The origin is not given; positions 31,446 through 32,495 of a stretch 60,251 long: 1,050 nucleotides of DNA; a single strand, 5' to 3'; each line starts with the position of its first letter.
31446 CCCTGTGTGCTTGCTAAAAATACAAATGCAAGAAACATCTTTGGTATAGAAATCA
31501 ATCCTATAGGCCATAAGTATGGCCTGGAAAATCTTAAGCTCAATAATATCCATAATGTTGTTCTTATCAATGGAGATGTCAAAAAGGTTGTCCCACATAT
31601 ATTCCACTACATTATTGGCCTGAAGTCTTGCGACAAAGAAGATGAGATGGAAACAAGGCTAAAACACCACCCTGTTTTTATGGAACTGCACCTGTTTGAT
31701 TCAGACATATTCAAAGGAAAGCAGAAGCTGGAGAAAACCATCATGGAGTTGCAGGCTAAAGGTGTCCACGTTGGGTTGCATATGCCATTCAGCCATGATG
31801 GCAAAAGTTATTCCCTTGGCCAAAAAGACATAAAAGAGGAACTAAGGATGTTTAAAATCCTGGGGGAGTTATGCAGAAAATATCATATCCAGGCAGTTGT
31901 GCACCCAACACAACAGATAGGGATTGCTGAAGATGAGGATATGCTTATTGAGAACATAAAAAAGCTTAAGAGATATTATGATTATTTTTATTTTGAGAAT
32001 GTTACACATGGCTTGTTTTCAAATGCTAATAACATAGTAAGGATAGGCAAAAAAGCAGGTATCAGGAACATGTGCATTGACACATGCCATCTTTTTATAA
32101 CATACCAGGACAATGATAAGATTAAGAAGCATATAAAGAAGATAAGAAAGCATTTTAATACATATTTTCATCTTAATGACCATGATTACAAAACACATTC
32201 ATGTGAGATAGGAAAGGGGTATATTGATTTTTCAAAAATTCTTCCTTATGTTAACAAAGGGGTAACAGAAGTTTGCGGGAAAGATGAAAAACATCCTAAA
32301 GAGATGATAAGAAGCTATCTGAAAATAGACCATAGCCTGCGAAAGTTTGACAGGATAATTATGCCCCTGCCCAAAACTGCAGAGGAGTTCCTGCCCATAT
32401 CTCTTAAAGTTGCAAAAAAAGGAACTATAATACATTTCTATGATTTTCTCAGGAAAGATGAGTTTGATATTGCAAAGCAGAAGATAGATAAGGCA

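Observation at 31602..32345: Complete TIM-barrel (xylose isomerase / AP endonuclease 2-like) domain nested inside the Trm5 methyltransferase fold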

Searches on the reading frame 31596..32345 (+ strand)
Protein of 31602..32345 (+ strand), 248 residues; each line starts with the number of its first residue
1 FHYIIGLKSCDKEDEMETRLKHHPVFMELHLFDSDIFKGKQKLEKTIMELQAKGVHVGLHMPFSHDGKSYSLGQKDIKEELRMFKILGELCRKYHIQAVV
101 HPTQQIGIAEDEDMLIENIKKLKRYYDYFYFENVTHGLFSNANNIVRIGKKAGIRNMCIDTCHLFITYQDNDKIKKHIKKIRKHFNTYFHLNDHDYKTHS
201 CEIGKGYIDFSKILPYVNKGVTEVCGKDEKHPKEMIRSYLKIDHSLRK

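Call 7: search_solved_structures(query=window:31602-32345:+, max_evalue=10, show_alignments=3)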
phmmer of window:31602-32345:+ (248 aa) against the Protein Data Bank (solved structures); distinct sequences matched with E-value up to 10: 1.
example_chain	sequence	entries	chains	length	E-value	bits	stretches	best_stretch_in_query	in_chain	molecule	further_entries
7avm_A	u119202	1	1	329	0.09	15.7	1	54-123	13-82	Cysteine protease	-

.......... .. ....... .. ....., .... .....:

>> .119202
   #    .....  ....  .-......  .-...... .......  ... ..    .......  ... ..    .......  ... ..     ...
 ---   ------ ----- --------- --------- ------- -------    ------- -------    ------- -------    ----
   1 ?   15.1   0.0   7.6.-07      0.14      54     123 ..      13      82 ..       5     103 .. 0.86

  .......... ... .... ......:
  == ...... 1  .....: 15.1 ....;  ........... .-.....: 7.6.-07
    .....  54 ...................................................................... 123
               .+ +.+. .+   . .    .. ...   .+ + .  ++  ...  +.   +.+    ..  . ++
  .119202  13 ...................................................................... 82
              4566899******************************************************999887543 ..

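Call 25: search_protein_families(library=pfam, alignment_id=A2, max_evalue=0.1)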
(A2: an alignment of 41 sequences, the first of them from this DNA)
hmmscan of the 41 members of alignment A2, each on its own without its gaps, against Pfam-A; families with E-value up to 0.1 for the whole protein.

A. member 1, seq(249 aa): 3 families
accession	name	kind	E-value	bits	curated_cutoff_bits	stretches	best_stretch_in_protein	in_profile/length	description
PF01261.30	AP_endonuc_2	-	1e-11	45.5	31.1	1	44-217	29-214/249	Xylose isomerase-like TIM barrel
PF11824.13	DUF3344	-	0.0022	18.1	27.2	1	116-180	95-162/275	Protein of unknown function (DUF3344)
PF18688.6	DUF5638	-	0.013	16.3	39.8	1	165-222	18-73/104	Family of unknown function (DUF5638)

B. families by the number of members that match (of 41 scanned): 46 families (the first 25 are shown)
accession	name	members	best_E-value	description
PF01261.30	AP_endonuc_2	36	8.9e-14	Xylose isomerase-like TIM barrel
PF03786.19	UxuA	2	0.0015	D-mannonate dehydratase (UxuA)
PF11824.13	DUF3344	2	0.0022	Protein of unknown function (DUF3344)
PF08032.17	SpoU_sub_bind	2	0.023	RNA 2'-O ribose methyltransferase substrate binding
PF20777.4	KH_SLS1_2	2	0.034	SLS1 protein second KH domain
PF01209.24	Ubie_methyltran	2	0.056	ubiE/COQ5 methyltransferase family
PF20775.2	Tag1_N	1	0.00021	Tag1 N-terminal domain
PF05378.19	Hydant_A_N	1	0.00057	Hydantoinase/oxoprolinase N-terminal region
PF08440.15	Poty_PP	1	0.0013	Potyviridae polyprotein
PF01979.26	Amidohydro_1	1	0.0025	Amidohydrolase family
PF01653.23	DNA_ligase_aden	1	0.004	NAD-dependent DNA ligase adenylation domain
PF00809.28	Pterin_bind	1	0.004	Pterin binding enzyme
PF16387.11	DUF4996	1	0.0063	Domain of unknown function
PF05791.16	Bacillus_HBL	1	0.011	Bacillus haemolytic enterotoxin (HBL)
PF06245.16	DUF1015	1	0.012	Protein of unknown function (DUF1015)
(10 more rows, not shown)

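Call 26: search_protein_families(library=ncbifam, alignment_id=A2, max_evalue=1)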
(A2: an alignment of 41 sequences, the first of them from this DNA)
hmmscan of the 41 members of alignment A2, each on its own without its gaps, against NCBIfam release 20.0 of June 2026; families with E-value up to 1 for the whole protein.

A. member 1, seq(249 aa): 3 families
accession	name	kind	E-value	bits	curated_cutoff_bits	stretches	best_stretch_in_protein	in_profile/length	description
NF041277.1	coba_remo_CbiR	equivalog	0.00012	21.6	105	1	23-183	22-189/249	cobamide remodeling phosphodiesterase CbiR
NF002198.0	PRK01060.1-3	equivalog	0.031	13.9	244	1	152-203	152-204/253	deoxyribonuclease IV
TIGR03514.2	GldB_lipoprot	equivalog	0.2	10.8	190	1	8-45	4-42/308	gliding motility lipoprotein GldB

B. families by the number of members that match (of 41 scanned): 45 families (the first 25 are shown)
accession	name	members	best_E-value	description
NF041277.1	coba_remo_CbiR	8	3e-10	cobamide remodeling phosphodiesterase CbiR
NF002198.0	PRK01060.1-3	8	0.001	deoxyribonuclease IV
TIGR00587.1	nfo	6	0.0013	deoxyribonuclease IV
NF041099.2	keto_glucon_epim_IolO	4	0.002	5-keto-L-gluconate epimerase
NF035939.1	TIM_EboE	3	0.0024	metabolite traffic protein EboE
NF005039.0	PRK06456.1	3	0.043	acetolactate synthase large subunit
TIGR01934.1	MenG_MenH_UbiE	2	0.00062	ubiquinone/menaquinone biosynthesis methyltransferase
NF001244.0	PRK00216.1-5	2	0.00082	bifunctional demethylmenaquinone methyltransferase/2-methoxy-6-polyprenyl-1,4-benzoquinol methylase UbiE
NF010189.0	PRK13668.1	2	0.0084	hypothetical protein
NF007360.0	PRK09856.1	2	0.047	fructoselysine 3-epimerase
NF040631.2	InhA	2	0.07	NADH-dependent enoyl-ACP reductase InhA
TIGR03798.1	leader_Nif11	2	0.092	Nif11-like leader peptide family RiPP precursor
TIGR01668.1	YqeG_hyp_ppase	1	0.0014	YqeG family HAD IIIA-type phosphatase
TIGR01809.1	Shik-DH-AROM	1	0.0023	shikimate dehydrogenase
NF053580.1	deacetylase_VimE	1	0.005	UDP-2,3-diacetamido-2,3-dideoxy-alpha-D-glucuronate deacetylase VimE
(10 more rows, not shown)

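Call 27: search_solved_structures(query=A2, max_evalue=10, show_alignments=3)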
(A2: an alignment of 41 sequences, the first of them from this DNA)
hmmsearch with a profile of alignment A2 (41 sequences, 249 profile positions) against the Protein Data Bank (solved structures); distinct sequences matched with E-value up to 10: 23.
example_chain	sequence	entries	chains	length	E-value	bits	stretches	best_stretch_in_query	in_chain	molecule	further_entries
5zhz_A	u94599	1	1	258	3.6e-06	29.7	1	50-221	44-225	Probable endonuclease 4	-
10nh_A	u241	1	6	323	0.012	18.2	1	135-198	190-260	Apurinic endonuclease (APN1)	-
5fbh_B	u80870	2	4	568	0.31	13.6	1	147-186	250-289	Extracellular calcium-sensing receptor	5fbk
7vf3_B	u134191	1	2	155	0.32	13.5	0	27-69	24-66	Uteroglobin,PB1m7 peptide,Uteroglobin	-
5k5t_A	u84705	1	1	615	0.35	13.4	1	147-186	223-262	Extracellular calcium-sensing receptor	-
5k5s_A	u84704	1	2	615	0.35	13.4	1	147-186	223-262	Extracellular calcium-sensing receptor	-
1j1d_B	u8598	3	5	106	0.41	13.2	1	10-88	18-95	Troponin T | Troponin T, cardiac muscle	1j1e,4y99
7vg7_B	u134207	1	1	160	0.43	13.1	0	27-64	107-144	Uteroglobin,PB1m6A9 peptide,Uteroglobin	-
8szi_A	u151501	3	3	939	0.49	12.9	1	147-186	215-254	Extracellular calcium-sensing receptor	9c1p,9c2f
7e6t_B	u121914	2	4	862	0.56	12.8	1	147-186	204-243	Extracellular calcium-sensing receptor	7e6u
8szh_A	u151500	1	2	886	0.56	12.7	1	147-186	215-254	Extracellular calcium-sensing receptor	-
7sil_A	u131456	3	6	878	0.57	12.7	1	147-186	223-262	Isoform 1 of Extracellular calcium-sensing receptor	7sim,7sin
8szf_A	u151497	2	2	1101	0.57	12.7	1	147-186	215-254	Extracellular calcium-sensing receptor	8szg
7m3e_A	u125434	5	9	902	0.58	12.7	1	147-186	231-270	Extracellular calcium-sensing receptor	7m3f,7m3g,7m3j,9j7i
8wpg_B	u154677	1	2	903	0.58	12.7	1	147-186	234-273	Extracellular calcium-sensing receptor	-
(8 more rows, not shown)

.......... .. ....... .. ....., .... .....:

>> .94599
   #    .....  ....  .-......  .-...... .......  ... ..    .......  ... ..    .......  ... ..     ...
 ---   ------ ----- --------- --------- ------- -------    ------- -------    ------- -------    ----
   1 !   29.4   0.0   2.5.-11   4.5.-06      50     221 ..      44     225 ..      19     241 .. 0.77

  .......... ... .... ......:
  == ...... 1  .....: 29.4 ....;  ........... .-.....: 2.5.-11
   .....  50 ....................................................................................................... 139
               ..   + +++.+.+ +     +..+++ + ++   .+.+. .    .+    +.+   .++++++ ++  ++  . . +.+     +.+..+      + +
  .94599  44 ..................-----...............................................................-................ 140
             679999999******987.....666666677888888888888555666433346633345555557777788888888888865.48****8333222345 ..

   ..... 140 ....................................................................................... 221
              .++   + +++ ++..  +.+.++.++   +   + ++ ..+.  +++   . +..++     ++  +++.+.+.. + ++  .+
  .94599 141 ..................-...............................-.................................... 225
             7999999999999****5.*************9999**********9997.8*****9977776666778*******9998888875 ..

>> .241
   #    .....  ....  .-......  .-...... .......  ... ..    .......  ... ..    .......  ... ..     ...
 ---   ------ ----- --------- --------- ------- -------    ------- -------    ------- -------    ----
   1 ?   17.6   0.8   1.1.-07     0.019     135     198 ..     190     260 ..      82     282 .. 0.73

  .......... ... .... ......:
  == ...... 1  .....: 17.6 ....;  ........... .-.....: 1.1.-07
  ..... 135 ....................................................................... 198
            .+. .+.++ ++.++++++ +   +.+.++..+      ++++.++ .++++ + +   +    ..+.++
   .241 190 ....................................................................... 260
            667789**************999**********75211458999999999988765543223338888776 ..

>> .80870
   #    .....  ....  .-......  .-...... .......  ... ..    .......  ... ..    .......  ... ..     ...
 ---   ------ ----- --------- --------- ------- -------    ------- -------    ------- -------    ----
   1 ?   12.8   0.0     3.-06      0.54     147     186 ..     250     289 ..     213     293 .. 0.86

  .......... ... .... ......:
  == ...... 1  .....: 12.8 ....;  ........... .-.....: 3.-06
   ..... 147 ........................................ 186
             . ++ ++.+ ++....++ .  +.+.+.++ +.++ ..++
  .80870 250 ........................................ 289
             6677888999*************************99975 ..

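Call 29: predict_structure(alignment_id=A2)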
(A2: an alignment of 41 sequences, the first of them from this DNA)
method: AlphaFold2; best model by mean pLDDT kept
length: 249 residues; sequences in the alignment: 41
mean_pLDDT: 94.5   pTM: 0.92
mean pLDDT of the five models: 94.5, 94.3, 93.6, 93.5, 93.4
residues with pLDDT >= 90: 215; 70-90: 29; 50-70: 5; < 50: 0
segments of 3 or more residues with pLDDT < 50: none
pLDDT, mean of each block of 10 residues (from residue 1): 92 95 96 94 97 98 87 91 95 98 82 93 97 95 97 98 97 98 98 96 96 96 94 96 85
secondary structure, 60 per line:
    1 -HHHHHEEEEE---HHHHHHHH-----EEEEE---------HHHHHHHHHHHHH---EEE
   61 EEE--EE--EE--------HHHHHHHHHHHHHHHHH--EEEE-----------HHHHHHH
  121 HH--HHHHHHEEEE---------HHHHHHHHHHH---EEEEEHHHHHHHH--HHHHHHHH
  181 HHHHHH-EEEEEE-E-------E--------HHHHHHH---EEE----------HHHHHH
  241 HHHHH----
elements in order: H2-6 E7-11 H15-22 E28-32 H42-54 E58-63 H80-96 E99-102 H114-122 H125-130 E131-134 H144-154 E158-162 H163-170 H173-186 E188-193 H212-218 E222-224 H235-245

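Call 34: fold_search(model_id=the predicted structure, library=pdb)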
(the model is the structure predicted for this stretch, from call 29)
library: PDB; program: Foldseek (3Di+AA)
matches with E <= 10: 1728; with E <= 0.001: 245
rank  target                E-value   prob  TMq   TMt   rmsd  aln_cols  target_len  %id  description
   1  2zvr_B                2.5e-09  1.00  0.72  0.69   3.9       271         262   14  Crystal structure of a D-tagatose 3-epimerase-related protein from Thermotoga maritima (released 2009-03-10)
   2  2zvr_A                3.0e-09  1.00  0.72  0.69   3.9       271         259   14  Crystal structure of a D-tagatose 3-epimerase-related protein from Thermotoga maritima (released 2009-03-10)
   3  3vnj_A                4.6e-09  1.00  0.69  0.60   6.5       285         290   13  Crystal structures of D-Psicose 3-epimerase with D-psicose from Clostridium cellulolyticum H10 (released 2012-08-01)
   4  8xix                  4.9e-09  1.00  0.69  0.61   4.6       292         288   15  KeDt3e within Co (released 2024-12-25)
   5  4q7i_A                5.2e-09  1.00  0.72  0.61   4.2       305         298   13  Crystal structure of engineered thermostable D-tagatose 3-epimerase PcDTE-Var8 (released 2014-10-22)
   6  3vni_C                7.0e-09  1.00  0.69  0.61   5.3       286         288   14  Crystal structures of D-Psicose 3-epimerase from Clostridium cellulolyticum H10 and its complex with ketohexose sugars (released 2012-08-01)
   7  2hk0_A                9.0e-09  1.00  0.65  0.57   5.8       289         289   13  Crystal structure of D-psicose 3-epimerase (DPEase) in the absence of substrate (released 2006-08-29)
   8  3vnl_A                9.5e-09  1.00  0.70  0.61   5.0       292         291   13  Crystal structures of D-Psicose 3-epimerase with D-tagatose from Clostridium cellulolyticum H10 (released 2012-08-01)
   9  7x7w_A                9.5e-09  1.00  0.68  0.60   5.1       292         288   15  The X-ray Crystallographic Structure of D-Psicose 3-epimerase from Clostridia bacterium (released 2022-09-07)
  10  3vnk_A                9.5e-09  1.00  0.67  0.59   7.0       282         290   13  Crystal structures of D-Psicose 3-epimerase with D-fructose from Clostridium cellulolyticum H10 (released 2012-08-01)
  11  3vni_A                1.0e-08  1.00  0.66  0.58   6.2       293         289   14  Crystal structures of D-Psicose 3-epimerase from Clostridium cellulolyticum H10 and its complex with ketohexose sugars (released 2012-08-01)
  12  5b7y_A                1.1e-08  1.00  0.71  0.67   4.0       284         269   13  Crystal Structure of Hyperthermophilic Thermotoga maritima L-Ketose-3-Epimerase with Co2+ (released 2017-03-15)
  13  5b7y_B                1.2e-08  1.00  0.68  0.64   3.9       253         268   14  Crystal Structure of Hyperthermophilic Thermotoga maritima L-Ketose-3-Epimerase with Co2+ (released 2017-03-15)
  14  4gle_A                1.2e-08  1.00  0.61  0.54   4.9       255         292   16  SacUVDE in complex with 6-4PP-containing DNA (released 2012-11-21)
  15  3cqj_B                1.8e-08  1.00  0.70  0.65   4.3       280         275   13  Crystal Structure of L-xylulose-5-phosphate 3-epimerase UlaE (form B) complex with Zn2+ (released 2008-11-25)
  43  7tcw_A                1.7e-07  1.00  0.62  0.59   5.3       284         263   10  Methanobactin biosynthetic protein complex of MbnB and MbnC from Methylosinus trichosporium OB3b, H210S mutant (released 2022-03-23)
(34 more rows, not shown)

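Call 41: search_protein_representatives(alignment_id=A2)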
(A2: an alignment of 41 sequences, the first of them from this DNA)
Query: 41 sequences, 249 profile positions. Proteins with E-value up to 0.001 (for the whole library): 456; up to 1e-10: 137; up to 1e-30: 61. The best 150 are listed.
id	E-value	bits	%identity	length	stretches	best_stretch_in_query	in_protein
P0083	1.2e-84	300.0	-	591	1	2-249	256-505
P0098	4.5e-75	268.6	-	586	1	1-249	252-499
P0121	2.1e-74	266.4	-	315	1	22-247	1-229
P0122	9.5e-67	241.3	-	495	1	2-244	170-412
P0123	1.3e-66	240.9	-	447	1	1-249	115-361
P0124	7.7e-66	238.4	-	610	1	3-247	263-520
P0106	4.6e-63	229.3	-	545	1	3-247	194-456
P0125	7.2e-63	228.6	-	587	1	6-245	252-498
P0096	1.9e-61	223.9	-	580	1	4-246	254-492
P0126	1.6e-60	221.0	-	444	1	2-247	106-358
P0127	2.8e-59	216.9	-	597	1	6-248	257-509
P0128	8.0e-59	215.4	-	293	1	4-248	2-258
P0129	1.5e-58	214.5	-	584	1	2-247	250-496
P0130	1.3e-57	211.4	-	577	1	6-242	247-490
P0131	3.0e-57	210.2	-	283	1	69-248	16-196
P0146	1.2e-45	172.2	-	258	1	6-247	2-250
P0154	1.0e-40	156.1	-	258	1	6-245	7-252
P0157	1.2e-38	149.3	-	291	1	6-245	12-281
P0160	4.5e-38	147.4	-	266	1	5-246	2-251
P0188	9.5e-28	113.6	-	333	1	8-244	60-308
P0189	1.4e-27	113.1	-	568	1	3-245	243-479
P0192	3.0e-27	111.9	-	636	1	5-246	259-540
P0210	3.3e-23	98.7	-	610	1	5-244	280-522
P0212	1.2e-21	93.6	-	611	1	2-247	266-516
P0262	1.9e-09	53.7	-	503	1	23-219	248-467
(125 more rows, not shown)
